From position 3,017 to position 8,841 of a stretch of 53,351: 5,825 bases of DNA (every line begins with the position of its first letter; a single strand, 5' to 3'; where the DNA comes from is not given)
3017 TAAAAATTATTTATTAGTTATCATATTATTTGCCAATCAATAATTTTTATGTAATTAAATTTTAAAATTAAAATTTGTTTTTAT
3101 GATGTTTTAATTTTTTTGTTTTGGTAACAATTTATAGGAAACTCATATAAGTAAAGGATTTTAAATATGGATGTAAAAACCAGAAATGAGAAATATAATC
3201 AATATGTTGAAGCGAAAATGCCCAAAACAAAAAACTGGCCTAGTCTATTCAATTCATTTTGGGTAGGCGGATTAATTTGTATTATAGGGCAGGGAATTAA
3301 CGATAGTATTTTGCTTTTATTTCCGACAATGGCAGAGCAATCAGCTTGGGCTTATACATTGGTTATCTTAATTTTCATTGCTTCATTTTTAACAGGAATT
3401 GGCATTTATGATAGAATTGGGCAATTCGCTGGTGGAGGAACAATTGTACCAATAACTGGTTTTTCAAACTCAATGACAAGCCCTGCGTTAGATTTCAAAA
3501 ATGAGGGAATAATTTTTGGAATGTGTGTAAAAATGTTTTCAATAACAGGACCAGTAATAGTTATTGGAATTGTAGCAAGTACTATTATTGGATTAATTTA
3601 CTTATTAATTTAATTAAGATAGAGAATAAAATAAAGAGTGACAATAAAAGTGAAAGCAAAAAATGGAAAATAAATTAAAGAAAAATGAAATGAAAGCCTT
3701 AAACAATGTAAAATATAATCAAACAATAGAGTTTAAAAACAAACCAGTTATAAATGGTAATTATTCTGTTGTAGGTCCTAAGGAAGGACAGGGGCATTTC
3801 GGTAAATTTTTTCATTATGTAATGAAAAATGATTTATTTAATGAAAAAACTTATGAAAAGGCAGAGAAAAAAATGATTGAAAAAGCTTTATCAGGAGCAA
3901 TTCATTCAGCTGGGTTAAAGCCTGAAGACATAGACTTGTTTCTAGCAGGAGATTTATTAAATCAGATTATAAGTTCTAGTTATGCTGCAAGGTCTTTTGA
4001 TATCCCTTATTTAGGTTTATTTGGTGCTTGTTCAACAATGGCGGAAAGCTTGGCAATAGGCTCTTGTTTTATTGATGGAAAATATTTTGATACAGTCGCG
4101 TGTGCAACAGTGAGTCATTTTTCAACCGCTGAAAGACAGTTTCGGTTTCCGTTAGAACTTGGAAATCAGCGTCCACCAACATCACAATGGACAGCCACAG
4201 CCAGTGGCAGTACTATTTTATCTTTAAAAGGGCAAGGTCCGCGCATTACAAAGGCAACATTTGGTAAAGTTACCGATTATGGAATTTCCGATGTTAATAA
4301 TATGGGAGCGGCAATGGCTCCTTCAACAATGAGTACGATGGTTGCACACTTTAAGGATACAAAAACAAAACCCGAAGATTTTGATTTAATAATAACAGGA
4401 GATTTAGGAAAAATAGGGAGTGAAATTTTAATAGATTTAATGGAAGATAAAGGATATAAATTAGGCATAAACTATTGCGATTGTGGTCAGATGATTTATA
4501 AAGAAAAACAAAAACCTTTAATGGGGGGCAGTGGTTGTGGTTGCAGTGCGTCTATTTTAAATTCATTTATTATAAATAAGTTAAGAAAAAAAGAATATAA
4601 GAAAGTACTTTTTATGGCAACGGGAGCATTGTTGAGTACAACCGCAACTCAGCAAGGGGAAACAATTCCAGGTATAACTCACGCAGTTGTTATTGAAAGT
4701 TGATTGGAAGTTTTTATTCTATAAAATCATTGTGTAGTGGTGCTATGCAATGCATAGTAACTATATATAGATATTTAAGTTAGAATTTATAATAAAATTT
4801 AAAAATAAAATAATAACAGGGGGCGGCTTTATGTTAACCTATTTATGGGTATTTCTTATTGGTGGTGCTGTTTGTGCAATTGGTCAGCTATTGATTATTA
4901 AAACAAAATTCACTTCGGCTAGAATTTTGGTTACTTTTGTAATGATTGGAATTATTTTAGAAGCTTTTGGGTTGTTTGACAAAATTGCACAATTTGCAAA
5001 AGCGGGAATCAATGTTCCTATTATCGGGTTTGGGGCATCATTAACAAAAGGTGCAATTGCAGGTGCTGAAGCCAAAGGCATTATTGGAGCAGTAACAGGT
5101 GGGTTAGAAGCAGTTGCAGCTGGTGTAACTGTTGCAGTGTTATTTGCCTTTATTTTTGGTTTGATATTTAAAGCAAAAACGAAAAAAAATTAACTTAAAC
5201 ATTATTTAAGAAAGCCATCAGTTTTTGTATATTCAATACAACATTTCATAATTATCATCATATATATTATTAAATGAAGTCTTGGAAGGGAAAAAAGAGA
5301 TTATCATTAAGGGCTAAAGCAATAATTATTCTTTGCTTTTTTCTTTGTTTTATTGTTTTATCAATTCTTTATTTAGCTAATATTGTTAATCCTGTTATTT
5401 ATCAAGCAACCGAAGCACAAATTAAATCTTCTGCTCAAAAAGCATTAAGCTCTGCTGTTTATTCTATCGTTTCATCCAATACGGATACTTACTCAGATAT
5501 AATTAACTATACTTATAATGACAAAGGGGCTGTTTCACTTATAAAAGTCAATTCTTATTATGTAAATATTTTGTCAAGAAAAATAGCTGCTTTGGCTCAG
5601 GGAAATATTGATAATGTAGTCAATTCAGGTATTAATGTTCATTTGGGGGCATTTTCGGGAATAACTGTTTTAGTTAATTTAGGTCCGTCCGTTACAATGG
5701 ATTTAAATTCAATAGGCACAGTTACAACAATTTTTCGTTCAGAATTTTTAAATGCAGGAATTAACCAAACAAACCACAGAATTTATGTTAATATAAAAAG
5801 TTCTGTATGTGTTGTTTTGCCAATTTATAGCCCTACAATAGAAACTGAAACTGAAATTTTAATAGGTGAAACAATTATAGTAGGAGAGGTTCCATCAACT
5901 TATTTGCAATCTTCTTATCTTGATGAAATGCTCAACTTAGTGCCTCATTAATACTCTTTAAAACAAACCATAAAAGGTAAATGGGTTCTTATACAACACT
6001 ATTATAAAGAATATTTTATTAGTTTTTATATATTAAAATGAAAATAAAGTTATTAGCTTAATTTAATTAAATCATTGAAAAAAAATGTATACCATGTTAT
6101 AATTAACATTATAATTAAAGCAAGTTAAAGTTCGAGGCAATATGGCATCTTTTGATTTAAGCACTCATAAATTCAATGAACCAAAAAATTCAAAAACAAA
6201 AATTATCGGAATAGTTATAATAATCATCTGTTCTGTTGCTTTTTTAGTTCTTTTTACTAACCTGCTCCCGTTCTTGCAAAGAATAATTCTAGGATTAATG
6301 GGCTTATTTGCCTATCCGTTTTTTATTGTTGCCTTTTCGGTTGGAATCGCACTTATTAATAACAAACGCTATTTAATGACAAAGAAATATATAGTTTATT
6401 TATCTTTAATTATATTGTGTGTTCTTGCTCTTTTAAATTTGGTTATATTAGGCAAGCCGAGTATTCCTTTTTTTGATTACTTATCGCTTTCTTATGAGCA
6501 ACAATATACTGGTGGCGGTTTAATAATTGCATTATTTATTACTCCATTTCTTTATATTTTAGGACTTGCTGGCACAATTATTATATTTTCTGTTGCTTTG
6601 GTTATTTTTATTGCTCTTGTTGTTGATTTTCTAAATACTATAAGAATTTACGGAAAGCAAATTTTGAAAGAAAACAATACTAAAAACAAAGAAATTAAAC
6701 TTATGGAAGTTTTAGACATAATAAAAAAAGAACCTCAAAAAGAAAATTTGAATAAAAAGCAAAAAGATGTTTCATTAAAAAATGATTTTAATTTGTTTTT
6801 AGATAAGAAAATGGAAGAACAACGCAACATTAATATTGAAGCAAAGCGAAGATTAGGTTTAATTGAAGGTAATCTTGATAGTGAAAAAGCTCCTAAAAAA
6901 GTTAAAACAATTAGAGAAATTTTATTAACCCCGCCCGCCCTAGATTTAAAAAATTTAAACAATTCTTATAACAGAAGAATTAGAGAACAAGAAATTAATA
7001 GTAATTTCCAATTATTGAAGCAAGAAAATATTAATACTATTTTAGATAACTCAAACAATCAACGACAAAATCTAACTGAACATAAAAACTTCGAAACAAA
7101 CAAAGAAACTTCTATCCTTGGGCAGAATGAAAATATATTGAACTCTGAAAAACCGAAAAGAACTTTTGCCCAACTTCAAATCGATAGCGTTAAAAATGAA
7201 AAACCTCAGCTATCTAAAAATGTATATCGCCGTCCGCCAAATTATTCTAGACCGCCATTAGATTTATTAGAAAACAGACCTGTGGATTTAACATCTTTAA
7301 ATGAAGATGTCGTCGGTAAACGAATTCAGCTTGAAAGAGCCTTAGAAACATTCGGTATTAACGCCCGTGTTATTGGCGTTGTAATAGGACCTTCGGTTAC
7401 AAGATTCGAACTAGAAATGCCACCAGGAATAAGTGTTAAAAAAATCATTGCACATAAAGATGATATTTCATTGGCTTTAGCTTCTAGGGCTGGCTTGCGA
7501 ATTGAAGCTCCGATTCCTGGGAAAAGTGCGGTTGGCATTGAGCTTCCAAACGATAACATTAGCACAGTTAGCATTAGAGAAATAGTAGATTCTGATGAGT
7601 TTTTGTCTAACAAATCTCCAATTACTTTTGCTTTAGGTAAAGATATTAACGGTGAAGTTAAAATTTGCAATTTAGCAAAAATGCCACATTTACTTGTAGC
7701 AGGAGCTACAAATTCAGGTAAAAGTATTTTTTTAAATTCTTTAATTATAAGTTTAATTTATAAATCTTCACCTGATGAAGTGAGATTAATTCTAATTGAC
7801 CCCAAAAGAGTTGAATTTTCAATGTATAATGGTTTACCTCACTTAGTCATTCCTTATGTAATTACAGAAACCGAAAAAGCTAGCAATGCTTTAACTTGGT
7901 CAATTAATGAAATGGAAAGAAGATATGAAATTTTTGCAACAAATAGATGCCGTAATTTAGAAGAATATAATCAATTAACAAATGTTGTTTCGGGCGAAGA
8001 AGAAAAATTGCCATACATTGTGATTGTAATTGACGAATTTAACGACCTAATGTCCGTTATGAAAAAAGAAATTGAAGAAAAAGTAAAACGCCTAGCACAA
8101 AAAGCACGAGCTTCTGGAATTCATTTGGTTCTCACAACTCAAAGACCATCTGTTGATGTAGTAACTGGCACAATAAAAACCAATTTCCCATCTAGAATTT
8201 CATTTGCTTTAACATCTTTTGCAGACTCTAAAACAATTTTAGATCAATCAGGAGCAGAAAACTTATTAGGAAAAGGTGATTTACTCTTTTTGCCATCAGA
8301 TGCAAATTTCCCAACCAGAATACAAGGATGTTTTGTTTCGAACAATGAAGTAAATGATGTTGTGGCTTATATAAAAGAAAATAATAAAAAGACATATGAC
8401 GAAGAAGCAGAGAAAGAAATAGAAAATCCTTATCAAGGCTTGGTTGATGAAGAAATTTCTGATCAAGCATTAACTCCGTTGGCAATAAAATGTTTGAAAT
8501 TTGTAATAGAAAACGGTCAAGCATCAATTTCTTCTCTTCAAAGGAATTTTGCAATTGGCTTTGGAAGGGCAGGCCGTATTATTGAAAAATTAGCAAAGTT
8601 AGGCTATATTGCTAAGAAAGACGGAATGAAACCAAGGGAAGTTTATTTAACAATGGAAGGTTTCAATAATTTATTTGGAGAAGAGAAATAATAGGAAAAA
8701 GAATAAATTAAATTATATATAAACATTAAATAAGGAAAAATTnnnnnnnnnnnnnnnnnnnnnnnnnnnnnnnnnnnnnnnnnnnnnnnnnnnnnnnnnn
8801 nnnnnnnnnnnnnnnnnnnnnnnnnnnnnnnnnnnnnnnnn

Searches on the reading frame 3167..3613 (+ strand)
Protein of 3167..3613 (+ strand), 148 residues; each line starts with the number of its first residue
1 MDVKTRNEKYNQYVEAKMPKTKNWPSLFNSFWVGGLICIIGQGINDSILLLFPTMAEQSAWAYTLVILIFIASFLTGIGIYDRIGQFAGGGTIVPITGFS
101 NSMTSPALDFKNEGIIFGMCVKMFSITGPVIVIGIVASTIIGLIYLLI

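Call 5: search_protein_families(library=pfam, proteins=[window:3167-3613:+], max_evalue=0.1)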
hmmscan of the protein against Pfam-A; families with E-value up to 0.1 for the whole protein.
window:3167-3613:+ (148 aa): 1 family
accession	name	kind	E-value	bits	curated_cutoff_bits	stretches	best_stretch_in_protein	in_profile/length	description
PF03862.18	SpoVAC_SpoVAEB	-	1.2e-36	126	25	1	28-144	3-117/117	SpoVAC/SpoVAEB sporulation membrane protein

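Call 6: search_protein_families(library=ncbifam, proteins=[window:3167-3613:+], max_evalue=0.1)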
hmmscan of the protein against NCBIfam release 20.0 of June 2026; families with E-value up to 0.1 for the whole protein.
window:3167-3613:+ (148 aa): 2 families
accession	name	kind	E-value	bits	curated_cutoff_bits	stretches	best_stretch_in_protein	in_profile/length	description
TIGR02838.1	spore_V_AC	equivalog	2.9e-47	160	164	1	9-148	2-140/141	stage V sporulation protein AC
TIGR02839.1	spore_V_AE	equivalog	1.9e-14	53.9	131.1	1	29-145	3-110/114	stage V sporulation protein AE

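Call 7: find_encoding_contigs(protein=window:3167-3613:+, flank=10000, max_places=10)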
Protein window:3167-3613:+ (148 aa): 2 contigs read that carry it; 2 places shown.
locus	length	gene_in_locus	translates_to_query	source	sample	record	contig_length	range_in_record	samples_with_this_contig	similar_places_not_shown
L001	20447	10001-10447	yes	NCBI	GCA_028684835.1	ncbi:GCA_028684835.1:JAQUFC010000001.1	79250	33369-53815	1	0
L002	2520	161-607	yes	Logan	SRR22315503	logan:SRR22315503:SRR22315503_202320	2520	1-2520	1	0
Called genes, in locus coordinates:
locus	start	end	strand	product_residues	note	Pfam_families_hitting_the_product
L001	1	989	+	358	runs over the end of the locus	PF03462:PCRF, PF00472:RF-1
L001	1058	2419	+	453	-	PF13349:DUF4097 (faint)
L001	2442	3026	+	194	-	PF01596:Methyltransf_3, PF01135:PCMT (weak), PF05175:MTS (weak), PF13847:Methyltransf_31, PF13578:Methyltransf_24, PF13649:Methyltransf_25 (weak)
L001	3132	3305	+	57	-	-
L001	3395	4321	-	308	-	PF00890:FAD_binding_2 (faint), PF01266:DAO (faint), PF01946:Thi4 (faint), PF07992:Pyr_redox_2, PF12831:FAD_oxidored (weak), PF13738:Pyr_redox_3, PF00070:Pyr_redox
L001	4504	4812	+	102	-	PF01740:STAS, PF13466:STAS_2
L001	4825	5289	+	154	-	PF13581:HATPase_c_2, PF02518:HATPase_c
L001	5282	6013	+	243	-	PF04542:Sigma70_r2, PF04539:Sigma70_r3 (faint), PF08281:Sigma70_r4_2, PF04545:Sigma70_r4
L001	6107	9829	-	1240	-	-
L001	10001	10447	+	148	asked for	PF03862:SpoVAC_SpoVAEB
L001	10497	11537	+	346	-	PF07451:SpoVAD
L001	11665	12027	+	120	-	PF03862:SpoVAC_SpoVAEB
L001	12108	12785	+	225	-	PF09560:Spore_YunB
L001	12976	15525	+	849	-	PF17854:FtsK_alpha, PF01580:FtsK_SpoIIIE, PF09397:FtsK_gamma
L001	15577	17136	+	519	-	PF00919:UPF0004, PF04055:Radical_SAM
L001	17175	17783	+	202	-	PF01066:CDP-OH_P_transf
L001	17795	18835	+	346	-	PF00154:RecA_N, PF06745:ATPase (weak), PF08423:Rad51, PF21096:RecA_C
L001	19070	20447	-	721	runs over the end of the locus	PF00912:Transgly, PF00905:Transpeptidase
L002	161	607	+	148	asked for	PF03862:SpoVAC_SpoVAEB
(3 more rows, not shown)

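Call 50: search_protein_families(library=pfam, alignment_id=A5, max_evalue=0.01)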
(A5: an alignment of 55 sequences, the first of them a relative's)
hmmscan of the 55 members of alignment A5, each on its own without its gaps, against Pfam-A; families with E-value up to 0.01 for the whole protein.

A. member 1, L001:6110-9829:- (1240 aa): 0 families

B. families by the number of members that match (of 55 scanned): 10 families
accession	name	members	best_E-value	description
PF05008.21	V-SNARE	2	0.00015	Vesicle transport v-SNARE protein N-terminus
PF05642.16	Sporozoite_P67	1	1.1e-06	Sporozoite P67 surface antigen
PF12773.13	DZR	1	0.00028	Double zinc ribbon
PF04136.21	COG3_N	1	0.00073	Conserved oligomeric Golgi complex subunit 3, N-terminal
PF06746.16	DUF1216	1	0.0033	Protein of unknown function (DUF1216)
PF17681.6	GCP_N_terminal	1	0.0035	Gamma tubulin complex component N-terminal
PF11887.13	Mce4_CUP1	1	0.0048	Cholesterol uptake porter CUP1 of Mce4, putative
PF06906.16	DUF1272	1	0.0065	Protein of unknown function (DUF1272)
PF01196.24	Ribosomal_L17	1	0.0073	Ribosomal protein L17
PF22215.1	MLKL_N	1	0.0094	Mixed lineage kinase domain-like N-terminal domain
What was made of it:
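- On Gram-positive surface adhesins (MSCRAMM-like): No such Pfam domains occur in 55 members (call 50).
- No adhesin, wall-anchor (LPXTG), SLH or CWB2 domain is found in 55 members (call 50).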

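Call 97: search_protein_families(library=ncbifam, alignment_id=A5, max_evalue=0.001)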
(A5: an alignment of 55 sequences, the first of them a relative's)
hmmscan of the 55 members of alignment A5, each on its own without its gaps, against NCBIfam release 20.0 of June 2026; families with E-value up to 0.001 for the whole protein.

A. member 1, L001:6110-9829:- (1240 aa): 0 families

B. families by the number of members that match (of 55 scanned): 6 families
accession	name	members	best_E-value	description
NF050142.1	PG1828_fam_lipo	1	4.1e-05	PG1828 family lipoprotein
TIGR02169.1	SMC_prok_A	1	0.00012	chromosome segregation protein SMC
NF045780.1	TrlF_fam_ATP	1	0.00016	TrlF family AAA-like ATPase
NF047515.1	SpiroCoCo_C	1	0.00024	SpiroCoCo family coiled-coil protein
NF047408.1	SA0632_fam_LP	1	0.00031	SA0632 family lipoprotein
NF041193.1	lipo_SP0191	1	0.00099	SP0191 family lipoprotein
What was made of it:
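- On YhcN/YlaJ spore lipoproteins (Pfam Spore_YhcN_YlaJ; TIGR02898): There is none among 55 relatives (calls 50, 97).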

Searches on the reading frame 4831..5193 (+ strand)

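Call 5: search_protein_families(library=pfam, proteins=[window:4831-5193:+], max_evalue=0.1)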
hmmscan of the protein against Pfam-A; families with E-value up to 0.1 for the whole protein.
window:4831-5193:+ (120 aa): 2 families
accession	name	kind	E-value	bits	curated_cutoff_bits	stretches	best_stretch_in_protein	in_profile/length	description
PF03862.18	SpoVAC_SpoVAEB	-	3.5e-29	101.9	25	1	4-112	2-117/117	SpoVAC/SpoVAEB sporulation membrane protein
PF16983.11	MFS_MOT1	-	0.0058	17.4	30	1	4-65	41-100/111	Molybdate transporter of MFS superfamily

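Call 6: search_protein_families(library=ncbifam, proteins=[window:4831-5193:+], max_evalue=0.1)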
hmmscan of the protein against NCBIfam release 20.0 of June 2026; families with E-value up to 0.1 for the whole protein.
window:4831-5193:+ (120 aa): 3 families
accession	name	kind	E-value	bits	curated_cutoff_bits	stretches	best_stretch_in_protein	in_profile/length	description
TIGR02839.1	spore_V_AE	equivalog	5.7e-38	129.7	131.1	1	4-117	1-114/114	stage V sporulation protein AE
TIGR02838.1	spore_V_AC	equivalog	3e-11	43.2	164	1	7-113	23-137/141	stage V sporulation protein AC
NF009131.0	PRK12484.1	equivalog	0.056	12.1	330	1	13-86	102-176/455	nicotinate phosphoribosyltransferase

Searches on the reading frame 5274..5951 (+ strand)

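Call 5: search_protein_families(library=pfam, proteins=[window:5274-5951:+], max_evalue=0.1)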
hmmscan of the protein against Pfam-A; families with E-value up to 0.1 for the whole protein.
window:5274-5951:+ (225 aa): 2 families
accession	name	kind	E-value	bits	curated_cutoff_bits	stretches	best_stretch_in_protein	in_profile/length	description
PF09560.15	Spore_YunB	-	3.5e-26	91.6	25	1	120-209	2-91/91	Sporulation protein YunB (Spo_YunB)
PF02706.20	Wzz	-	0.015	16.1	25.5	1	12-77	12-75/91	Chain length determinant protein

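Call 6: search_protein_families(library=ncbifam, proteins=[window:5274-5951:+], max_evalue=0.1)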
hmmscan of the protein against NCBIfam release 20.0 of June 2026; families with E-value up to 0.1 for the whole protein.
window:5274-5951:+ (225 aa): 2 families
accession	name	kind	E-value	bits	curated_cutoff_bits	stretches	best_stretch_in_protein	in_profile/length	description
TIGR02832.1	spo_yunB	equivalog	2.3e-41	141.6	111.9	1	11-213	2-203/204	sporulation protein YunB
NF045771.1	MPN454_MG319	equivalog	0.0071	16.6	60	1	17-102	12-79/133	MG319/MPN454 family protein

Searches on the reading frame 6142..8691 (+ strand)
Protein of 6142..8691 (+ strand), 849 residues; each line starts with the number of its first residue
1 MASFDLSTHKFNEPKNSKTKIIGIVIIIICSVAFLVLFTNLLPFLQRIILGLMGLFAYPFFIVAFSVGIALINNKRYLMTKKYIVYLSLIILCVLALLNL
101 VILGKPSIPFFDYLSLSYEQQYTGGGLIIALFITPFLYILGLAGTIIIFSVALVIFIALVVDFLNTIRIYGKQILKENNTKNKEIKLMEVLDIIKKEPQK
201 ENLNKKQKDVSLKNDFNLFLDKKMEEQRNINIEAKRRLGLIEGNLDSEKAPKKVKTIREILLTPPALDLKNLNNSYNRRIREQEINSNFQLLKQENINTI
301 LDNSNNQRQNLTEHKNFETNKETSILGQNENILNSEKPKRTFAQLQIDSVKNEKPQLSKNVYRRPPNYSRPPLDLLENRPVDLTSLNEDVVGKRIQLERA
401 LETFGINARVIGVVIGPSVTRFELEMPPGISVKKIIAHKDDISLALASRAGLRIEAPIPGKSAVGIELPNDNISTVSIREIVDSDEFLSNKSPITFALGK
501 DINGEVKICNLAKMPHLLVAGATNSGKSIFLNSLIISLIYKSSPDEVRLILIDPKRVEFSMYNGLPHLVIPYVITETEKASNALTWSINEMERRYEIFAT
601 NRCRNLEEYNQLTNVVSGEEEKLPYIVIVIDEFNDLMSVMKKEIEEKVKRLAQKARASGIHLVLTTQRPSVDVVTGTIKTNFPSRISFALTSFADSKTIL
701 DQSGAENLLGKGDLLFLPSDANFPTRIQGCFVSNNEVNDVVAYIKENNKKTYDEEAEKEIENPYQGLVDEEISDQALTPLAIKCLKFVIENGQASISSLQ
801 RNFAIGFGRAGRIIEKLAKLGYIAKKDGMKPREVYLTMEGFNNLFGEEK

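Call 5: search_protein_families(library=pfam, proteins=[window:6142-8691:+], max_evalue=0.1)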
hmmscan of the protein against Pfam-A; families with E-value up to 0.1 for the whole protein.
window:6142-8691:+ (849 aa): 8 families
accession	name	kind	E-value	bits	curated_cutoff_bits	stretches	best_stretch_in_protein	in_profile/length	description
PF01580.24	FtsK_SpoIIIE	-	1.3e-59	201.7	24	1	478-671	2-221/221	FtsK/SpoIIIE family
PF17854.6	FtsK_alpha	-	4.6e-24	85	22.9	1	371-470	2-101/101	FtsK alpha domain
PF09397.16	FtsK_gamma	-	4.2e-19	68.5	30.6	1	782-836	8-62/63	Ftsk gamma domain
PF20703.3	nSTAND1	-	0.0025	17.9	27.1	1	511-666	30-159/379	Novel STAND NTPase 1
PF05872.18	HerA_C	-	0.0036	16.5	22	0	609-695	245-326/502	Helicase HerA-like C-terminal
PF05621.17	TniB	-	0.0064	16.4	22.4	0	512-532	33-53/189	Bacterial TniB protein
PF13571.11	DUF4133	-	0.045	14.6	25.2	1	122-178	21-76/91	Domain of unknown function (DUF4133)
PF01935.23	DUF87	-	0.05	14.1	23.2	1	513-639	20-103/220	Helicase HerA, central domain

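Call 6: search_protein_families(library=ncbifam, proteins=[window:6142-8691:+], max_evalue=0.1)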
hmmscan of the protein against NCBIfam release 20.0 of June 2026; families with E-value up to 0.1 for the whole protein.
window:6142-8691:+ (849 aa): 9 families
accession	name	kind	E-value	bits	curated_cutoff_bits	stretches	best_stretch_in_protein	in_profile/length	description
NF007615.0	PRK10263.1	equivalog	5.1e-126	422.1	1566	2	356-611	849-1106/1355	DNA translocase FtsK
TIGR03928.1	T7_EssCb_Firm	equivalog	4e-32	110.8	778.4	1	512-708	467-661/1296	type VII secretion protein EssC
TIGR03924.1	T7SS_EccC_a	equivalog_domain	3.3e-29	102.1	509.15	1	515-734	451-671/673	type VII secretion protein EccCa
TIGR03925.1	T7SS_EccC_b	equivalog_domain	2.8e-28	98.6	346.55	2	513-697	75-256/564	type VII secretion protein EccCb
NF041214.1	plasmid_TraB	equivalog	1.2e-12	47.2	800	1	516-701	250-420/639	plasmid transfer protein TraB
TIGR03743.1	SXT_TraD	subfamily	0.00042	18.9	366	1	513-556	174-213/636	conjugative transfer system coupling protein TraD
NF042943.1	HerA_antiphage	equivalog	0.00059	18.5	800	1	647-700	461-512/566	anti-phage-associated helicase HerA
NF007806.0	PRK10513.1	equivalog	0.0094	15.4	273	1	638-673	15-50/270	sugar-phosphatase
NF045593.1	bilirub_TF_BilQ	equivalog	0.04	13.6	125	0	765-837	16-89/135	bilirubin utilization transcriptional regulator BilQ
